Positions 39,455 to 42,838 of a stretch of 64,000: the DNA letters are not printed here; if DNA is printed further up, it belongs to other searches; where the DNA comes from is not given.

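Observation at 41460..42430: Near-identical ~315-345-bp tandem DNA repeats encode an acidic repeat tail on a GGDEF diguanylate cyclase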

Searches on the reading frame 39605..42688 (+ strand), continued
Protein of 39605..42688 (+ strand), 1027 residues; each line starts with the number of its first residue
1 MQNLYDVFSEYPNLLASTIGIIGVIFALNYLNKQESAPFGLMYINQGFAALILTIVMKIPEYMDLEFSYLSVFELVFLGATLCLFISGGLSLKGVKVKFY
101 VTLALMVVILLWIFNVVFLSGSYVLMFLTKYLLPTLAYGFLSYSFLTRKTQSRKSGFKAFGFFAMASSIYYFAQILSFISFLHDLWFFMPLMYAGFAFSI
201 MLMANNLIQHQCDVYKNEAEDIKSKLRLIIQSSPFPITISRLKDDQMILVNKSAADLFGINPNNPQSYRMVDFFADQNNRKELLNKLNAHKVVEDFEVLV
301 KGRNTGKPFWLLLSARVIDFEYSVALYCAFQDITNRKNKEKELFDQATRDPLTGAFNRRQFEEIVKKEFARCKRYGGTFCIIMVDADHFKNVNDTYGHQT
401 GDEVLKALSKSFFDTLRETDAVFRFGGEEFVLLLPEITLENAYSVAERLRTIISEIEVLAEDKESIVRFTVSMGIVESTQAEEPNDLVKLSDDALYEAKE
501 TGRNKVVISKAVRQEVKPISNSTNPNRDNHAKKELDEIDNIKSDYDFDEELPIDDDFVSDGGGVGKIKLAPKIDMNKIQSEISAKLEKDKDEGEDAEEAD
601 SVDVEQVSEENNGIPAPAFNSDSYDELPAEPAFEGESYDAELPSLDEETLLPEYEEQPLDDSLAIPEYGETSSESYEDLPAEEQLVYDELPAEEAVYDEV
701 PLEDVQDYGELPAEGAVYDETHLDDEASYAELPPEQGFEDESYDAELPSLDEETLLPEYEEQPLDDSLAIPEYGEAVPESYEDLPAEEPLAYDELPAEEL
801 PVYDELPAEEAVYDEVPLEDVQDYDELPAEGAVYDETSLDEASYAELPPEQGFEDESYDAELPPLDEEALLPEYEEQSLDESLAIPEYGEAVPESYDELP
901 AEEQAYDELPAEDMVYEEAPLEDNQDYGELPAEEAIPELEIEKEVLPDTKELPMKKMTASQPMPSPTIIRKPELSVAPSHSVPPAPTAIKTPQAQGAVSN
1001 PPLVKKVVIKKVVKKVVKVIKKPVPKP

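Call 25: find_homologous_proteins(query=window:39605-42685:+, max_evalue=1e-40)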
Query window:39605-42685:+ (1027 aa): 273 proteins with E <= 1e-40 among 8000 candidates; the best 120 are listed.
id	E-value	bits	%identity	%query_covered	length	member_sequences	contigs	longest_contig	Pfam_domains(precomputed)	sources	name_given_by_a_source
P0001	0.0e+0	2267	100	100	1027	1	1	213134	PF13426.14,PF00989.32,PF00990.27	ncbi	ncbi:MAG: diguanylate cyclase [Alphaproteobacteria bacterium]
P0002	5.0e-131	457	47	48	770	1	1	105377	PF00990.27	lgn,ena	-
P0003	1.7e-128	448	45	53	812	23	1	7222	PF00990.27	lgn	-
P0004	3.0e-128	448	43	53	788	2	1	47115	PF00990.27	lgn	-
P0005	8.0e-128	446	46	48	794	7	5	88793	PF00990.27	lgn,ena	-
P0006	1.6e-127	445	45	50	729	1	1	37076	PF22335.2,PF00989.32,PF00990.27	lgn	-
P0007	2.1e-127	445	46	48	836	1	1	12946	PF00990.27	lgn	-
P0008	2.3e-127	445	46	48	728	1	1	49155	PF22335.2,PF00989.32,PF00990.27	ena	-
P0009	3.3e-127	444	46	48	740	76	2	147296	PF22335.2,PF00990.27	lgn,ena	-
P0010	3.6e-126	441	45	49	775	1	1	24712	PF00990.27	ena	-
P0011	5.8e-126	440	44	52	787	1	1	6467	PF22335.2,PF00990.27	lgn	-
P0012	7.2e-126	440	45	49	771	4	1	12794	PF00990.27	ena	-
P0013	3.5e-125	437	44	53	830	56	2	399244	PF00990.27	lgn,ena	-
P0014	1.0e-124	436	44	52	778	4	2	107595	PF00990.27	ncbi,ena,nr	ncbi:MAG: diguanylate cyclase [Alphaproteobacteria bacterium]|nr:diguanylate cyclase [Alphaproteobac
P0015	1.3e-124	435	47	48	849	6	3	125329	PF22335.2,PF00990.27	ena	-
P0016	3.8e-124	434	44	50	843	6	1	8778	PF22335.2,PF00990.27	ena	-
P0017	5.2e-124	433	43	52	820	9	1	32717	PF22335.2,PF00990.27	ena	-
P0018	5.5e-124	433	44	52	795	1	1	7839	PF22335.2,PF00990.27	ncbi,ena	-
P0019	7.0e-124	433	38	71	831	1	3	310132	PF00989.32,PF00990.27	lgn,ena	-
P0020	1.3e-123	432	45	49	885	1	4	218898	PF00990.27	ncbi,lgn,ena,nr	ncbi:MAG: diguanylate cyclase [Alphaproteobacteria bacterium]|nr:diguanylate cyclase [Alphaproteobac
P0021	2.1e-123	431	40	67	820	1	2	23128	PF22335.2,PF00990.27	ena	-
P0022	2.3e-123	431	46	46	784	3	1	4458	PF22335.2,PF00990.27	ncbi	-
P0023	2.5e-123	431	46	46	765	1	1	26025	PF22335.2,PF00990.27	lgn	-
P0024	2.7e-123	431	46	46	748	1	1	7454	PF22335.2,PF00990.27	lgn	-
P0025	2.7e-123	431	39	73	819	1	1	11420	PF22335.2,PF00990.27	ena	-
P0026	2.8e-123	431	46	46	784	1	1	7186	PF22335.2,PF00990.27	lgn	-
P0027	3.1e-123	431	40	59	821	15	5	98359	PF22335.2,PF00990.27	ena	-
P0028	3.2e-123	431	40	73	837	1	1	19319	PF22335.2,PF00990.27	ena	-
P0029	3.2e-123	431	39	73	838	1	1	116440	PF22335.2,PF00990.27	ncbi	-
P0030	3.2e-123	431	39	67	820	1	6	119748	PF22335.2,PF00990.27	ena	-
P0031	3.4e-123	431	43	52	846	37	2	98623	PF00990.27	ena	-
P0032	3.4e-123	431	39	72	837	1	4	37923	PF22335.2,PF00990.27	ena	-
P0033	3.5e-123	431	40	73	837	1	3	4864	PF22335.2,PF00990.27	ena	-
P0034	3.8e-123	431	40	73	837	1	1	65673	PF22335.2,PF00990.27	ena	-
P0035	3.9e-123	431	46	46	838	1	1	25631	PF22335.2,PF00990.27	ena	-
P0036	4.7e-123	430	40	67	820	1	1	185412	PF22335.2,PF00990.27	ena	-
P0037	6.1e-123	430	46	46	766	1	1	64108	PF22335.2,PF00990.27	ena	-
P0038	7.2e-123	430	39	73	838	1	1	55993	PF22335.2,PF00990.27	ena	-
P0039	9.9e-123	429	44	51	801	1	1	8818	PF22335.2,PF00989.32,PF00990.27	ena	-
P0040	1.1e-122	429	39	73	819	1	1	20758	PF22335.2,PF00990.27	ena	-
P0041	1.1e-122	429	45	49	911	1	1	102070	PF00990.27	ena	-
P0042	1.1e-122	429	45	49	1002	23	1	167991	PF00990.27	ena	-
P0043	1.5e-122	429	36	82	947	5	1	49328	PF00990.27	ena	-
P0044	2.9e-122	428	43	52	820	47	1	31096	PF22335.2,PF00990.27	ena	-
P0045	5.6e-122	427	38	73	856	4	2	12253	PF00990.27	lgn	-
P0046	1.2e-121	426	45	48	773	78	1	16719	PF13426.14,PF00990.27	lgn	-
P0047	1.3e-121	426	45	48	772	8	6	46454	PF13426.14,PF00989.32,PF00990.27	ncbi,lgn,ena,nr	ncbi:MAG TPA: hypothetical protein DD624_00325 [Alphaproteobacteria bacterium]|nr:hypothetical prote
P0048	1.5e-121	425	45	49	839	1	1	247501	PF00990.27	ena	-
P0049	1.5e-121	425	43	52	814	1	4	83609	PF22335.2,PF00990.27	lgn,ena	-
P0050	2.2e-121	425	44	49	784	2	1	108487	PF22335.2,PF00990.27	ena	-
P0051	2.3e-121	425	46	48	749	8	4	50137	PF22335.2,PF00989.32,PF00990.27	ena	-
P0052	1.5e-120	422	46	49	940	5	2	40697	PF13426.14,PF00989.32,PF00990.27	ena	-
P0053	4.1e-120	421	45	48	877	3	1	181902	PF22335.2,PF00990.27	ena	-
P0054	4.5e-120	420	45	48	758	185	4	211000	PF13426.14,PF00989.32,PF00990.27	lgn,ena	-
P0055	6.0e-120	420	43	50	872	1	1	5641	PF00990.27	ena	-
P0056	9.0e-120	419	43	50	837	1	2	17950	PF22335.2,PF00990.27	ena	-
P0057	1.2e-119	419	45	48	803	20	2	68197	PF13426.14,PF00990.27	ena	-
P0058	1.4e-119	419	38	69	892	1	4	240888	PF13426.14,PF00989.32,PF00990.27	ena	-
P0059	2.3e-119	418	39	62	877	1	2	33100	PF22335.2,PF00990.27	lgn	-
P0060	3.1e-119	418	37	79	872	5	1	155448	PF22335.2,PF24898.3,PF00990.27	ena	-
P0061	5.0e-119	417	47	45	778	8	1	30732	PF13426.14,PF00989.32,PF00990.27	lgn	-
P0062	1.2e-118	416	44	50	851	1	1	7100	PF22335.2,PF00990.27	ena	-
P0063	2.0e-118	415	44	49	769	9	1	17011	PF13426.14,PF00990.27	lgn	-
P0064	3.3e-118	414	44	49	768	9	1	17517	PF00990.27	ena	-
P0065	1.9e-117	412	38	61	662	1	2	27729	PF00990.27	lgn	-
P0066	3.5e-117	411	43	49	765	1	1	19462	PF00990.27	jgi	jgi:diguanylate cyclase (GGDEF)-like protein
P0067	2.1e-115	405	41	50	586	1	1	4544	PF00990.27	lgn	-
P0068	5.4e-115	404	43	48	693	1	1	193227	PF00990.27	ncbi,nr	ncbi:MAG: diguanylate cyclase [Alphaproteobacteria bacterium]|nr:diguanylate cyclase [Alphaproteobac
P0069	8.7e-115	403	41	50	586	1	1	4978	PF00990.27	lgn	-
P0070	2.1e-112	395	43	48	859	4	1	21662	PF00990.27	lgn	-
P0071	8.1e-112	393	41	49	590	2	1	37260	PF00990.27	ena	-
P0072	3.3e-110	388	41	48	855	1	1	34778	PF00990.27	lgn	-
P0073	4.4e-110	387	39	50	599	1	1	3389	PF13426.14,PF00990.27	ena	-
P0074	6.3e-110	387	37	54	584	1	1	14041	PF00990.27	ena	-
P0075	6.5e-110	387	39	55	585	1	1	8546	PF13426.14,PF13188.14,PF00989.32,PF00990.27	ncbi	-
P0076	9.2e-110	386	41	49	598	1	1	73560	PF13426.14,PF13188.14,PF00989.32,PF00990.27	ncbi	-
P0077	3.1e-109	385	41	48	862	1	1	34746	PF00990.27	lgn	-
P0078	7.4e-109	383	39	49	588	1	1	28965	PF00990.27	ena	-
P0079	1.8e-105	372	40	48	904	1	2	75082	PF00990.27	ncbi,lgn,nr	ncbi:MAG: diguanylate cyclase [Alphaproteobacteria bacterium]|nr:diguanylate cyclase [Alphaproteobac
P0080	5.2e-103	364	39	49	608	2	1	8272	PF13426.14,PF00990.27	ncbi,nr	ncbi:hypothetical protein FACS1894186_7370 [Alphaproteobacteria bacterium]|nr:hypothetical protein F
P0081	3.4e-102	361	43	42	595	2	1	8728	PF00990.27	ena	-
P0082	4.6e-100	354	38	49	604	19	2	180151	PF13426.14,PF13188.14,PF00989.32,PF00990.27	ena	-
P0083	7.8e-99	350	37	53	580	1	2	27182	PF13426.14,PF13188.14,PF22335.2,PF00989.32,PF00990.27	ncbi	-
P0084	4.1e-98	348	41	41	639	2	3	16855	PF13426.14,PF00989.32,PF00990.27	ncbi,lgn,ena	-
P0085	1.8e-97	346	40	41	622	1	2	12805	PF13426.14,PF00989.32,PF00990.27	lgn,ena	-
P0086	7.9e-96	340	36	55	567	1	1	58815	PF13426.14,PF22335.2,PF00989.32,PF00990.27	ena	-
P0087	2.7e-95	338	40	44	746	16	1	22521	PF13426.14,PF00989.32,PF00990.27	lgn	-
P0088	1.1e-94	336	40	42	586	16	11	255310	PF13426.14,PF13188.14,PF00989.32,PF00990.27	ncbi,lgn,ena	-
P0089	1.3e-94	336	45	38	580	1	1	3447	PF13426.14,PF22335.2,PF00989.32,PF00990.27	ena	-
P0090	2.1e-94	336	45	38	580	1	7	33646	PF13426.14,PF00989.32,PF00990.27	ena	-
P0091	2.5e-94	335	45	38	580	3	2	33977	PF13426.14,PF22335.2,PF00989.32,PF00990.27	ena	-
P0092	2.6e-94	335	41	41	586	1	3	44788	PF13426.14,PF00989.32,PF00990.27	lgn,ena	-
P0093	5.6e-94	334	40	44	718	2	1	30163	PF13426.14,PF13188.14,PF00989.32,PF00990.27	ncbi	-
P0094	5.8e-94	334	45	38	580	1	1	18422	PF13426.14,PF22335.2,PF00989.32,PF00990.27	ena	-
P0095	7.8e-94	334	41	40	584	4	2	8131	PF13426.14,PF00989.32,PF00990.27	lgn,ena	-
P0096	8.2e-94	334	45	38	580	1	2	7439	PF13426.14,PF22335.2,PF00989.32,PF00990.27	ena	-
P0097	9.4e-94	333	42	41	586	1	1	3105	PF13426.14,PF00989.32,PF00990.27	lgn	-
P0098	2.7e-93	332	40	41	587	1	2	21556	PF13426.14,PF00989.32,PF00990.27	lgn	-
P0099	6.1e-93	331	41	41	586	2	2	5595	PF13426.14,PF13188.14,PF00989.32,PF00990.27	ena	-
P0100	2.6e-92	329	42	41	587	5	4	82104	PF13426.14,PF00989.32,PF00990.27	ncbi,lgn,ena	-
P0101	3.1e-92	328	38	45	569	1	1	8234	PF13426.14,PF00989.32,PF00990.27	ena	-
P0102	3.6e-92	328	39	44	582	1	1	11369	PF13426.14,PF00989.32,PF00990.27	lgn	-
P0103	4.6e-92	328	36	53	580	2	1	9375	PF13426.14,PF13188.14,PF00989.32,PF00990.27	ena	-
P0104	4.7e-92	328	41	39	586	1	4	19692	PF13426.14,PF00989.32,PF00990.27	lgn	-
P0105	5.1e-92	328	40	41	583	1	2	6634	PF13426.14,PF13188.14,PF00989.32,PF00990.27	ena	-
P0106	9.4e-92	327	39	42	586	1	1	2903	PF13426.14,PF13188.14,PF00989.32,PF00990.27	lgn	-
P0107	1.1e-91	327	41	40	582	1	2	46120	PF13426.14,PF13188.14,PF00989.32,PF00990.27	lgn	-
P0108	1.2e-91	326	40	44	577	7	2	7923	PF13426.14,PF00989.32,PF00990.27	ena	-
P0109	1.2e-91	326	40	41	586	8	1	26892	PF13426.14,PF13188.14,PF00989.32,PF00990.27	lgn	-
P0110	1.4e-91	326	41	42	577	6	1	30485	PF13426.14,PF22335.2,PF00989.32,PF00990.27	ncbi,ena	-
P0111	1.9e-91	326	36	53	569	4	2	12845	PF13426.14,PF00989.32,PF00990.27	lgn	-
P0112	2.7e-91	325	38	47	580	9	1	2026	PF13426.14,PF13188.14,PF22335.2,PF00989.32,PF00990.27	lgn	-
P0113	3.9e-91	325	41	41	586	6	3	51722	PF13426.14,PF00990.27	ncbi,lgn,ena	-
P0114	4.5e-91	324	39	44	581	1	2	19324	PF13426.14,PF13188.14,PF22335.2,PF00989.32,PF00990.27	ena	-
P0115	9.6e-91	323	40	40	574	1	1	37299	PF13426.14,PF00989.32,PF00990.27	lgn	-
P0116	1.1e-90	323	39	47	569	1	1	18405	PF13426.14,PF13188.14,PF22335.2,PF00989.32,PF00990.27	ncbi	-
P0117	1.2e-90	323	39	44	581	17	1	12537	PF13426.14,PF13188.14,PF22335.2,PF00989.32,PF00990.27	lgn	-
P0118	2.1e-90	322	41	37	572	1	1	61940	PF13426.14,PF00989.32,PF00990.27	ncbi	-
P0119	2.3e-90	322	34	54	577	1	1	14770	PF13426.14,PF13188.14,PF00989.32,PF00990.27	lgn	-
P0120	3.6e-90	321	35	52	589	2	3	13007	PF13426.14,PF13188.14,PF00989.32,PF00990.27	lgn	-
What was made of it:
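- On Long-tailed orthologue clade of this cyclase (P0002-P0064, P0070-P0079): 43-47% identity over the core (call 25).
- Tried and rejected: The tail's relatives appeared only when I searched with the full-length protein (call 25).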

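Call 36: find_encoding_contigs(protein=P0042, flank=7000, max_places=3)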
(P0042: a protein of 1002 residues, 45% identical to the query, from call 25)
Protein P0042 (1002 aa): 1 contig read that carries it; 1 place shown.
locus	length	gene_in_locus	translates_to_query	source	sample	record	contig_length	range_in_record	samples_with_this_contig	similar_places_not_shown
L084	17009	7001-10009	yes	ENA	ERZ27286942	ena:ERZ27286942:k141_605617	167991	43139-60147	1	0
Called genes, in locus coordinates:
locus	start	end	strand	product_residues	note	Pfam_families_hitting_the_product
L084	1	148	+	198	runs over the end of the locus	PF21176:RecR_HhH, PF02132:RecR_ZnF (weak), PF13662:Toprim_4, PF21175:RecR_C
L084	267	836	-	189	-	PF14512:TM1586_NiRdase (faint), PF00881:Nitroreductase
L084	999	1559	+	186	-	PF01914:MarC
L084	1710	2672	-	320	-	PF02899:Phage_int_SAM_1, PF00589:Phage_integrase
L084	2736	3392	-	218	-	PF00923:TAL_FSA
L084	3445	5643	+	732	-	PF17764:PriA_3primeBD, PF04545:Sigma70_r4 (faint), PF00270:DEAD, PF04851:ResIII, PF00271:Helicase_C (faint), PF18319:Zn_ribbon_PriA, PF18074:PriA_C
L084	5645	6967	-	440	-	-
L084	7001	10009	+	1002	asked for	PF00990:GGDEF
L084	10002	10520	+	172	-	PF13302:Acetyltransf_3, PF13420:Acetyltransf_4 (weak), PF00583:Acetyltransf_1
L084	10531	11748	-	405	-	PF22458:RsmF-B_ferredox, PF01209:Ubie_methyltran (weak), PF01189:Methyltr_RsmB-F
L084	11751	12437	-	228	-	PF01728:FtsJ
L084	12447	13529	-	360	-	PF02541:Ppx-GppA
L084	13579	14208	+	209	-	-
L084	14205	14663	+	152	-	PF09719:C_GCAxxG_C_C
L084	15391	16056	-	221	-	PF01168:Ala_racemase_N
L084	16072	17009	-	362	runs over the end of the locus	PF13609:Porin_4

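Call 37: find_encoding_contigs(protein=P0028, flank=7000, max_places=3)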
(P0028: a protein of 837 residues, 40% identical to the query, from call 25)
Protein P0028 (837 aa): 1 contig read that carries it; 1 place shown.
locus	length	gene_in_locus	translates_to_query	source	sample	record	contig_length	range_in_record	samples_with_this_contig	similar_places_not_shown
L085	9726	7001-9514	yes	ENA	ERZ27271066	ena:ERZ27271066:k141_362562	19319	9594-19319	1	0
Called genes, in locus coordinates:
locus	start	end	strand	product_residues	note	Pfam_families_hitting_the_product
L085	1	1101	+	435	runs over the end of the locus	PF10396:TrmE_N, PF12631:MnmE_helical, PF00350:Dynamin_N (weak), PF01926:MMR_HSR1, PF02421:FeoB_N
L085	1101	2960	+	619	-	PF01134:GIDA, PF12831:FAD_oxidored, PF21680:GIDA_C_1st, PF13932:SAM_GIDA_C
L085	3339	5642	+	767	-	-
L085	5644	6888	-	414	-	-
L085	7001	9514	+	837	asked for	PF00990:GGDEF, PF22335:Cas10-Cmr2_palm2 (faint)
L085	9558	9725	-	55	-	?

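Call 38: search_protein_families(library=pfam, proteins=[L084:5648-6967:-, L085:5647-6888:-], max_evalue=5)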
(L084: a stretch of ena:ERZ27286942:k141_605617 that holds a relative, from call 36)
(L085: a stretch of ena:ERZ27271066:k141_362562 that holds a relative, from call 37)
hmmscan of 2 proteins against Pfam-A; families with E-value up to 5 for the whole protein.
L084:5648-6967:- (440 aa): 5 families
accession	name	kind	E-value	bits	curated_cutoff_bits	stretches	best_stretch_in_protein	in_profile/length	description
PF20990.2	DUF2207_C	-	0.0012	19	33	1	303-375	141-204/247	Predicted membrane protein (DUF2207) C-terminal domain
PF01737.22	Ycf9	-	0.14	12.5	22.3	0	337-357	7-27/58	YCF9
PF03419.18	Peptidase_U4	-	0.47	10.1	28.4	1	305-352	86-131/284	Sporulation factor SpoIIGA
PF07332.16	Phage_holin_3_6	-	3.1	8.3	28.4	1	301-362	36-95/116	Putative Actinobacterial Holin-X, holin superfamily III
PF23933.1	DUF7269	-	3.8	8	29.1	0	89-151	1-48/162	Family of unknown function (DUF7269)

L085:5647-6888:- (414 aa): 3 families
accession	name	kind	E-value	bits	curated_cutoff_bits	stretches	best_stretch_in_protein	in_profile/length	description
PF19596.4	DUF6101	-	0.024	14.7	27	1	177-226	85-134/184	Family of unknown function (DUF6101)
PF20990.2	DUF2207_C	-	0.028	14.6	33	1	277-346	138-206/247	Predicted membrane protein (DUF2207) C-terminal domain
PF17255.8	EbsA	-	0.7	10.6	25.9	1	283-345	16-77/133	EbsA-like protein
